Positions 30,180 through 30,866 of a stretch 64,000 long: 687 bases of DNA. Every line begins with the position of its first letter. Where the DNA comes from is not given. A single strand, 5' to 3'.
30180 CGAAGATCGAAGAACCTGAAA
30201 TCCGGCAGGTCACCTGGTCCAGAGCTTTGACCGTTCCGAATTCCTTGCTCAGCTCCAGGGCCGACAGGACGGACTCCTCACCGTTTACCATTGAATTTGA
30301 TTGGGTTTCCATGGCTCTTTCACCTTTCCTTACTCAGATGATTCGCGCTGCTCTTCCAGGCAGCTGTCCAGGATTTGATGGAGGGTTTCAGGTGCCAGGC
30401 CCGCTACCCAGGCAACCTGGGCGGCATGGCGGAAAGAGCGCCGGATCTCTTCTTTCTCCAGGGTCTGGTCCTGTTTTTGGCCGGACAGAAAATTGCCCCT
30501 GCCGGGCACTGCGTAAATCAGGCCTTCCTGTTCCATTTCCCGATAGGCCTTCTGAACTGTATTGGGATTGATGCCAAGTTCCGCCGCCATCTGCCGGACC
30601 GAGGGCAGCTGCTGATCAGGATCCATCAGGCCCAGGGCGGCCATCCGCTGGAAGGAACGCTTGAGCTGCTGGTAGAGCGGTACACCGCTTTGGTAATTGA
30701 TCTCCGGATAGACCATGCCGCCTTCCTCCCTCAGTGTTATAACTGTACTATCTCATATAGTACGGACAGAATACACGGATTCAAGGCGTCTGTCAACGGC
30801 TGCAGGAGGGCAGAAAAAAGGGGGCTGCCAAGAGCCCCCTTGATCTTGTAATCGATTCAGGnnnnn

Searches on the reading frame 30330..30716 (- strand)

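Call 58: search_protein_families(library=pfam, proteins=[window:30330-30716:-], max_evalue=0.0001)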
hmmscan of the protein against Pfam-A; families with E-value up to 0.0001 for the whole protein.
window:30330-30716:- (128 aa): 5 families
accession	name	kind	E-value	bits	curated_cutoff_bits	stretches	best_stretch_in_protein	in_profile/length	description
PF00392.27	GntR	-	1.4e-11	44.3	27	1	14-76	1-63/64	Bacterial regulatory proteins, gntR family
PF02082.26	Rrf2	-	3.4e-06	27.7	30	1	19-75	6-63/132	Iron-dependent Transcriptional regulator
PF13730.12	HTH_36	-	1.7e-05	25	25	1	34-67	22-55/55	Helix-turn-helix domain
PF13545.12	HTH_Crp_2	-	3.6e-05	24.1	27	0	39-68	24-53/70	Crp-like helix-turn-helix domain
PF13412.12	HTH_24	-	6.1e-05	23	21.9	0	39-67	19-47/48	Winged helix-turn-helix DNA-binding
